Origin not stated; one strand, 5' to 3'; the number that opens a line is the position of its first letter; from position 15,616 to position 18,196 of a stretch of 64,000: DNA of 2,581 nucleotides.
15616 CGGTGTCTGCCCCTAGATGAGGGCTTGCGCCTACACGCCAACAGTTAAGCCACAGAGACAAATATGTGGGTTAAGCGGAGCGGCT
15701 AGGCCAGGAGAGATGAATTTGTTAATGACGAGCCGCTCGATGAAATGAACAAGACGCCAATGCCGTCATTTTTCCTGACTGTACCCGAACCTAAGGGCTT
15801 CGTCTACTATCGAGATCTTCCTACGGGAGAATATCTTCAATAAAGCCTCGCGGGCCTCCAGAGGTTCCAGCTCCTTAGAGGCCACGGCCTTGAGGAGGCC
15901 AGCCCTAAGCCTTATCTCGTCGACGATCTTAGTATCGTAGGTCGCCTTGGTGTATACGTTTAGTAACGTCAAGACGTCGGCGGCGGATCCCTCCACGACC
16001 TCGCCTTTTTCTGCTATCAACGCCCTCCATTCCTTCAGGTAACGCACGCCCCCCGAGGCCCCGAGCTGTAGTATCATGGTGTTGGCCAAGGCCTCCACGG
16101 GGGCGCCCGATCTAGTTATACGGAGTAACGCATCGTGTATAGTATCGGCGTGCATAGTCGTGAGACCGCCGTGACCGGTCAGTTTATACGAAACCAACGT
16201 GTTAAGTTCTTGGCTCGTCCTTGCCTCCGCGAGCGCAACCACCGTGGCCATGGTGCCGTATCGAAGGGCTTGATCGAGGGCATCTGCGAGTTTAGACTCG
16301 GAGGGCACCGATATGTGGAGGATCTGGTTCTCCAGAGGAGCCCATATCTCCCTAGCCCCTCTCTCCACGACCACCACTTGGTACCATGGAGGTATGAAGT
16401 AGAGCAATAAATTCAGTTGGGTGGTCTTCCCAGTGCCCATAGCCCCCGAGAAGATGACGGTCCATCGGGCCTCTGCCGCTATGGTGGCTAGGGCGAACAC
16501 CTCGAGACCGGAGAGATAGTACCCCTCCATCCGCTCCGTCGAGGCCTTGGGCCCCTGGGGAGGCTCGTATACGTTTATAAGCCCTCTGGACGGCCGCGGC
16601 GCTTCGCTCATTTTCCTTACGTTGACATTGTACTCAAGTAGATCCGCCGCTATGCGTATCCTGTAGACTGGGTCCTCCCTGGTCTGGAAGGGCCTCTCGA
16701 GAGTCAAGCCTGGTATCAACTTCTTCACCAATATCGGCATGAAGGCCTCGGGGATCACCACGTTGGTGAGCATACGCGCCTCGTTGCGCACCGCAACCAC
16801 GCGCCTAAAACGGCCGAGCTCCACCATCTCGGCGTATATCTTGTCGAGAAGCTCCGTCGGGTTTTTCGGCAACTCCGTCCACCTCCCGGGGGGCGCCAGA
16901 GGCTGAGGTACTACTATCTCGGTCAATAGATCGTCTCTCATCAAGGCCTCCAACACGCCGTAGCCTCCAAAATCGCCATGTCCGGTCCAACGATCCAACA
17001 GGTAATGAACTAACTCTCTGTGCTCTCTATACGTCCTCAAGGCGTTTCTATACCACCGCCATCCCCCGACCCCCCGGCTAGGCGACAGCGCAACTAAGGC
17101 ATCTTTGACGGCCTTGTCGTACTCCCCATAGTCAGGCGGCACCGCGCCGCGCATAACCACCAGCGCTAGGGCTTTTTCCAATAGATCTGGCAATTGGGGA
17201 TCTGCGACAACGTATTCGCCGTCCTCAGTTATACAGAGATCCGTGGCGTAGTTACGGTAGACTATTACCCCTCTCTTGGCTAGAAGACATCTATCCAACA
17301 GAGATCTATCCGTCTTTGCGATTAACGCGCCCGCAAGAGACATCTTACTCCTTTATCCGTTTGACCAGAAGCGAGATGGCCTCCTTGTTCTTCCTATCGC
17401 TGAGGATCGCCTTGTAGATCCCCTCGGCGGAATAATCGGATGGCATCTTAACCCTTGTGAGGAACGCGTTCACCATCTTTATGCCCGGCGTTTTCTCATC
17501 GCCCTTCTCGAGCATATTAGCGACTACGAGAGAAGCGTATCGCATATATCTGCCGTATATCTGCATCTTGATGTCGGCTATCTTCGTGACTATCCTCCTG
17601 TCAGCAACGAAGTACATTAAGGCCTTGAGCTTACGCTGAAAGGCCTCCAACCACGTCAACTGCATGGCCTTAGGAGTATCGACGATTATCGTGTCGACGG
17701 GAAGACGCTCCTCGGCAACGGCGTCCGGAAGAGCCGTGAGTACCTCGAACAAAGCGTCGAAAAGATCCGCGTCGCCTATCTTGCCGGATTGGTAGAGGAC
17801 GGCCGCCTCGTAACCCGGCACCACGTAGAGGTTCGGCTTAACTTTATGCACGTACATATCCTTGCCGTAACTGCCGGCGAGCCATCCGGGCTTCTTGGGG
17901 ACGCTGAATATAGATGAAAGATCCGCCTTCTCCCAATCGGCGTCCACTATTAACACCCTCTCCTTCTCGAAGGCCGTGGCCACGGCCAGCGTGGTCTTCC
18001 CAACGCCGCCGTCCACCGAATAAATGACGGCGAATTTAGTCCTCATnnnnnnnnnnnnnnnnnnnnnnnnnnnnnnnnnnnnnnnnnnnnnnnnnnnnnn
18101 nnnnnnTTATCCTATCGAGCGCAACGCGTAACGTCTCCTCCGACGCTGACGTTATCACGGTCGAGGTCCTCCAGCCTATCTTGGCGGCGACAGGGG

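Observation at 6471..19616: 13-kb non-canonical type IV filament locus (ATPase + platform + ParA-like + many pilin-like genes + unknowns)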

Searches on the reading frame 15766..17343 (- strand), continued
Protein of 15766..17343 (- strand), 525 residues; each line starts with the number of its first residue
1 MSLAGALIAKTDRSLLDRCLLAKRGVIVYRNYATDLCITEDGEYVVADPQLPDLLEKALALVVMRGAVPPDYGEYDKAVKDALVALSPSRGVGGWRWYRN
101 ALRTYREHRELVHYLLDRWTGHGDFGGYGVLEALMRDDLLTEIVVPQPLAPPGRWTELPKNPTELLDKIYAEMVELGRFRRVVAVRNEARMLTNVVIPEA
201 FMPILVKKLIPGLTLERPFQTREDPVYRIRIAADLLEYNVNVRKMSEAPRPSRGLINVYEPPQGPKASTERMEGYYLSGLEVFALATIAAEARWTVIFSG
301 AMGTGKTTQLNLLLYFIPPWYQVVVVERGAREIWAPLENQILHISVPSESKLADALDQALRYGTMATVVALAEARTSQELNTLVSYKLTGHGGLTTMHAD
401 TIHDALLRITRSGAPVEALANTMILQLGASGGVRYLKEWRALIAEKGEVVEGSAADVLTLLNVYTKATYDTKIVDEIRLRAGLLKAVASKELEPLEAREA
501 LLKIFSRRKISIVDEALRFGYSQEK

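Call 59: get_annotated_region(hit=H18, flank=6000)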
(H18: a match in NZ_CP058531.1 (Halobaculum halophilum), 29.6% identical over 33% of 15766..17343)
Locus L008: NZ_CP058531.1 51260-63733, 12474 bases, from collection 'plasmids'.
description: Halobaculum halophilum strain Gai3-2 plasmid unnamed2, complete sequence
organism: Halobaculum halophilum (NCBI taxid 2743090)
taxonomy: Archaea; Euryarchaeota; Halobacteria; Halobacteriales; Haloferacaceae; Halobaculum; Halobaculum halophilum
host: -; source: cell culture,sediment in salt lake; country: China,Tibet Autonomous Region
typing (MOB-suite, as given by PLSDB): non-mobilizable
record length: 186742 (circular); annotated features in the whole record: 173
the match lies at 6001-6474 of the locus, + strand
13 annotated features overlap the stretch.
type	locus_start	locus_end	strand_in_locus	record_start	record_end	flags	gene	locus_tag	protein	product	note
CDS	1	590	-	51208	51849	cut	-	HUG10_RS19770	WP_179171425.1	transcriptional regulator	-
CDS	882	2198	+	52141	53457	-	-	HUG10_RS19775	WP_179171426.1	MFS transporter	GO:0055085 - transmembrane transport [Evidence IEA]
CDS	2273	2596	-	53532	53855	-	-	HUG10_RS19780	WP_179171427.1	FUN14 domain-containing protein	-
CDS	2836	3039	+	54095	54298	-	-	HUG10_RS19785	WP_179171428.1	DUF4177 domain-containing protein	-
CDS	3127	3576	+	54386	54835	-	-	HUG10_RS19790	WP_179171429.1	type IV pilin N-terminal domain-containing protein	-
CDS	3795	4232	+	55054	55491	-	-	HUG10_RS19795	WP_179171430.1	hypothetical protein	-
CDS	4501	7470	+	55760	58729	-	-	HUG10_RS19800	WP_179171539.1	type II/IV secretion system ATPase subunit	-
CDS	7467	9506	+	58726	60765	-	-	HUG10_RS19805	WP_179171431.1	type II secretion system F family protein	-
CDS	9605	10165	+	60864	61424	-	-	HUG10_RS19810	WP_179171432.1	hypothetical protein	-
CDS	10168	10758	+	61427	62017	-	-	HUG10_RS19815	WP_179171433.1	hypothetical protein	-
CDS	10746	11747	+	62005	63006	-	-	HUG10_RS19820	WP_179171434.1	hypothetical protein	-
CDS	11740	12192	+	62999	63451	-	-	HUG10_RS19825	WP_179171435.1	hypothetical protein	-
CDS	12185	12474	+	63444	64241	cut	-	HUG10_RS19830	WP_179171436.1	hypothetical protein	-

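Call 60: get_annotated_region(hit=H1, flank=5000)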
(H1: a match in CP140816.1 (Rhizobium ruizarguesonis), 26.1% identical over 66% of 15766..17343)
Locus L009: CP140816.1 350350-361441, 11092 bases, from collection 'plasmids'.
description: Rhizobium ruizarguesonis strain TP53 plasmid pRlX2, complete sequence
organism: Rhizobium ruizarguesonis (NCBI taxid 2081791)
taxonomy: Bacteria; Pseudomonadota; Alphaproteobacteria; Hyphomicrobiales; Rhizobiaceae; Rhizobium; Rhizobium ruizarguesonis
host: -; source: Trifolium pratense,whole organism; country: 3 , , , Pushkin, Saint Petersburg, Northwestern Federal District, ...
typing (MOB-suite, as given by PLSDB): conjugative; relaxase MOBQ; mating-pair formation MPF_T
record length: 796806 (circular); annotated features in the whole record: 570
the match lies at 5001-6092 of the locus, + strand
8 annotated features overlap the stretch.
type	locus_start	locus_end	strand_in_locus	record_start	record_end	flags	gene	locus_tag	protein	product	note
CDS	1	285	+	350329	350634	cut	-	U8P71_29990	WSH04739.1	hypothetical protein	-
CDS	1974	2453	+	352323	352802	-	-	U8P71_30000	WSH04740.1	TadE/TadG family type IV pilus assembly protein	-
CDS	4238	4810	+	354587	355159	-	-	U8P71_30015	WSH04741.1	L,D-transpeptidase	-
CDS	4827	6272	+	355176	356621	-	-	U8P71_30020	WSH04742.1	CpaF family protein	-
CDS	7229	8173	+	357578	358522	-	-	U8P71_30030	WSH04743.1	type II secretion system F family protein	-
CDS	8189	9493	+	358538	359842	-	-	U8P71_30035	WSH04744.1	AAA family ATPase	-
CDS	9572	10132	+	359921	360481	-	-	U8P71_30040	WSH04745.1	hypothetical protein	-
CDS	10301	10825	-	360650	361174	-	-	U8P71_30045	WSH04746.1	tetratricopeptide repeat protein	-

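Call 65: search_protein_families(library=pfam, max_evalue=0.1, proteins=[L007:14085-14390:-])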
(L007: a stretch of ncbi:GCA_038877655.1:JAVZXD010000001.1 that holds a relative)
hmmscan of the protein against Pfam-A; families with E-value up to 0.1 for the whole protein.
L007:14085-14390:- (101 aa): 1 family
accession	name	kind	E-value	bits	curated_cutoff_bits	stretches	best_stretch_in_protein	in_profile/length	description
PF02643.20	DUF192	-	0.0011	19.5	27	1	15-86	7-81/96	Uncharacterized ACR, COG1430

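Call 98: find_encoding_contigs(protein=P0073, flank=10000, max_places=1)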
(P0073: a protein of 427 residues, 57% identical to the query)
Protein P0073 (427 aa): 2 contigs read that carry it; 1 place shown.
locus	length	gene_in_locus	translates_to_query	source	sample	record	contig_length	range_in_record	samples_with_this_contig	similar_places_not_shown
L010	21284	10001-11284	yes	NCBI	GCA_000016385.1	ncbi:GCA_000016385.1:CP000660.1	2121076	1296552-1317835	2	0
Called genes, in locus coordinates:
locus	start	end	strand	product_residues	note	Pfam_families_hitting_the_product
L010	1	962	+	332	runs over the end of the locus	PF00814:TsaD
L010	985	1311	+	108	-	-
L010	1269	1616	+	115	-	-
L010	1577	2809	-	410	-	PF02310:B12-binding (weak), PF04055:Radical_SAM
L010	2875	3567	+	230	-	-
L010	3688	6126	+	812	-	PF01326:PPDK_N, PF00391:PEP-utilizers, PF02896:PEP-utilizers_C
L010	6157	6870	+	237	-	PF00924:MS_channel_2nd (weak)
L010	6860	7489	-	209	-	PF02254:TrkA_N (weak), PF02080:TrkA_C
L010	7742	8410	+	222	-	-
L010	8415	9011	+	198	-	-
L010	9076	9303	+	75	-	-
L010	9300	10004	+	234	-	-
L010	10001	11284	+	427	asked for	-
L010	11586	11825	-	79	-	-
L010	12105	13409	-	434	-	-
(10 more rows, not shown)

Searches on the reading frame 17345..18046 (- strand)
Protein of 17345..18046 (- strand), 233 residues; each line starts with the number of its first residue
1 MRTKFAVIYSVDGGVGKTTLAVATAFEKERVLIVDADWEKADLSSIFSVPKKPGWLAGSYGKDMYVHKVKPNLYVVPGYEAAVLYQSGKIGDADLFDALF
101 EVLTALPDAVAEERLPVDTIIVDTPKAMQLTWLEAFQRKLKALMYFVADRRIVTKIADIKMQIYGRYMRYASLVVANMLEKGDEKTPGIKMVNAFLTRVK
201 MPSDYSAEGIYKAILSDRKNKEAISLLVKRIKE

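Call 3: search_protein_families(library=pfam, max_evalue=0.1, proteins=[window:17345-18046:-])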
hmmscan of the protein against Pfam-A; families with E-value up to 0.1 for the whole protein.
window:17345-18046:- (233 aa): 5 families
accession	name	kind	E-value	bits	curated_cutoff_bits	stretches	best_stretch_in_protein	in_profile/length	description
PF01656.29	CbiA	-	0.00013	22.3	25.4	1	7-44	2-43/125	CobQ/CobB/MinD/ParA nucleotide binding domain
PF13614.12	AAA_31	-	0.00025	21.5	27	1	5-49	3-50/177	AAA domain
PF02374.21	ArsA_ATPase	-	0.0046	16.6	24.3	1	10-59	7-50/305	Anion-transporting ATPase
PF10609.15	ParA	-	0.012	15.5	27.1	1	5-50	5-54/246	NUBPL iron-transfer P-loop NTPase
PF24687.1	OrgC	-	0.025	15.4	27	1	91-120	5-33/83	Type III Secretion system protein OrgC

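Call 5: search_protein_families(library=ncbifam, max_evalue=0.1, proteins=[window:17345-18046:-])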
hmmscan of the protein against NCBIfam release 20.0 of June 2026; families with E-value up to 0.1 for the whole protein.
window:17345-18046:- (233 aa): 11 families
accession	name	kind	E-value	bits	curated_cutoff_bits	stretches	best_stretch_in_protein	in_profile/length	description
TIGR01969.1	minD_arch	subfamily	1.9e-06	27.3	201.75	1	7-144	4-136/251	cell division ATPase MinD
NF047398.1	AAA_KGGVGR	domain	8.1e-06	26.3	90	1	4-50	3-53/190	KGGVGR-motif variant AAA ATPase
NF041546.1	ParA_partition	equivalog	0.00044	19.9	180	1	10-38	6-38/203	ParA family partition ATPase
TIGR03371.1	cellulose_yhjQ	equivalog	0.00069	19.2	157.85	1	7-50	5-51/246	cellulose biosynthesis protein BcsQ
TIGR03018.1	pepcterm_TyrKin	hypoth_equivalog_domain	0.0043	16.4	230.65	1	17-63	49-100/207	XrtA-associated tyrosine autokinase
TIGR01005.1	eps_transp_fam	subfamily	0.0043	15.3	411.7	1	25-184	572-723/754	exopolysaccharide transport protein family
TIGR01007.1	eps_fam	subfamily_domain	0.0047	16.5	108.05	1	4-52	18-70/204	polysaccharide biosynthesis tyrosine autokinase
TIGR01968.1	minD_bact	equivalog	0.0056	16.1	212.9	1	6-39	4-41/261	septum site-determining protein MinD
NF011849.0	PRK15321.1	equivalog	0.013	15.5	243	0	90-116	43-69/150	type III secretion system effector protein OrgC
TIGR03815.1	CpaE_hom_Actino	equivalog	0.021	14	154.45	1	8-55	116-167/340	septum site-determining protein Ssd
NF041136.1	MrpORP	equivalog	0.029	13.7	450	1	6-54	8-60/365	iron-sulfur cluster carrier protein MrpORP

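Call 43: search_solved_structures(query=window:17345-18046:-, max_evalue=0.1, show_alignments=2)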
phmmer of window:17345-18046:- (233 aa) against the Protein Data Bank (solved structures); distinct sequences matched with E-value up to 0.1: 2.
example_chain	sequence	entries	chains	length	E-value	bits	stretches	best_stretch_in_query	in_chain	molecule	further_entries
1g3q_A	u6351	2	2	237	0.034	17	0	8-144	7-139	CELL DIVISION INHIBITOR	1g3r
6cjd_A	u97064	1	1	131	0.058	16.3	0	90-116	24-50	Putative cytoplasmic protein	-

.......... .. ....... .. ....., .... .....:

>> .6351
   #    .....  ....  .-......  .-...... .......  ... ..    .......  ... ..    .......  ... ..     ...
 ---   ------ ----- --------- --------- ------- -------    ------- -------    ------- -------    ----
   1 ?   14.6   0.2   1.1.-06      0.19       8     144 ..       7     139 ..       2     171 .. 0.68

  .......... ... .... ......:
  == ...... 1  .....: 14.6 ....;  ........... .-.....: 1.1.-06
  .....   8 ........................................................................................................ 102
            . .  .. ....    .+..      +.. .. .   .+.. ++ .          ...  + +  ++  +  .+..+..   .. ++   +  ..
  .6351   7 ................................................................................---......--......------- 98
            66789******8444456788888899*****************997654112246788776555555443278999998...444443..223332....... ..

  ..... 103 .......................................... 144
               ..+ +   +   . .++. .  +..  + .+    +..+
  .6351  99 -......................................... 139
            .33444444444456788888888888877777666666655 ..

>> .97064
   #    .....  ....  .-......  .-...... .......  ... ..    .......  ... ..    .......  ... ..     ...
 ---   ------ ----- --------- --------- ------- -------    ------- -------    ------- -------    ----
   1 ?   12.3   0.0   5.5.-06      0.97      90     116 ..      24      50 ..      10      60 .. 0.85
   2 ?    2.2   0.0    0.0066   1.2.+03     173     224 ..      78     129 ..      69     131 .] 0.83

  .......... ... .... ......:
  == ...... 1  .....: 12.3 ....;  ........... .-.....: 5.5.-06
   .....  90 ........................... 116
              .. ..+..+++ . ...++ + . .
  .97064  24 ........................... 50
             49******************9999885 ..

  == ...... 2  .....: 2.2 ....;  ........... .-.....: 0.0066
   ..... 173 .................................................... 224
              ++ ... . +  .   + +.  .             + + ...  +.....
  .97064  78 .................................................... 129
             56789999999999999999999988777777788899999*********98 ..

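Call 78: search_solved_structures(query=A5, max_evalue=0.01, show_alignments=1)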
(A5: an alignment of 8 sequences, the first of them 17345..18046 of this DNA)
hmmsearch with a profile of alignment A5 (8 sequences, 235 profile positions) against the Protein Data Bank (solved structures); distinct sequences matched with E-value up to 0.01: 6.
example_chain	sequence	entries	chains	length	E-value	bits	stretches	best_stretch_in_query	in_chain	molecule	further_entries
1g3q_A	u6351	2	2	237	4.1e-05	26.4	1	5-139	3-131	CELL DIVISION INHIBITOR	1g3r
1ion_A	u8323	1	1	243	0.00012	24.9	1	4-139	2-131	PROBABLE CELL DIVISION INHIBITOR MIND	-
3k9g_A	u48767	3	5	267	0.00049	22.9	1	5-58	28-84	PF-32 protein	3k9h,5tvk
4v03_A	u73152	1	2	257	0.0024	20.6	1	5-53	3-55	SITE-DETERMINING PROTEIN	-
4jmp_A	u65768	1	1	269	0.0055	19.4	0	4-56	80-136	C-terminal fragment of CapA, Protein tyrosine kinase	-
3bfv_A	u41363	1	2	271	0.0056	19.4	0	4-56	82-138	Membrane protein CapA1, Protein tyrosine kinase,Protein tyrosine kinase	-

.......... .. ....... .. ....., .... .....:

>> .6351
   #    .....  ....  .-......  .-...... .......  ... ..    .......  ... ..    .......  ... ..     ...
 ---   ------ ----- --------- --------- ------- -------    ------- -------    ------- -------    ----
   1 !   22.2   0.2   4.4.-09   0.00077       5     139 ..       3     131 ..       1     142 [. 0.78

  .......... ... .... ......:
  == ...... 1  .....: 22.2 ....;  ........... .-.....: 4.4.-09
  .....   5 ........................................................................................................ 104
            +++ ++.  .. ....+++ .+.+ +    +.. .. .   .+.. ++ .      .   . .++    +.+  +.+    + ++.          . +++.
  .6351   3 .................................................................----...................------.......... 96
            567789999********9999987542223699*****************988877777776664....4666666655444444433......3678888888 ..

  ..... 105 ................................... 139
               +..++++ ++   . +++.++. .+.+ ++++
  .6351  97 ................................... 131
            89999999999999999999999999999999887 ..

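Call 94: search_protein_families(library=padloc, max_evalue=0.01, proteins=[window:17345-18046:-])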
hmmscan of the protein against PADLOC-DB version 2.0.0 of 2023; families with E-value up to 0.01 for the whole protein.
window:17345-18046:- (233 aa): 1 family
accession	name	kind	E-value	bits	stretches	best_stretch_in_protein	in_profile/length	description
PDLC04559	PDC-M28B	-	0.00029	18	1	4-47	129-176/438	-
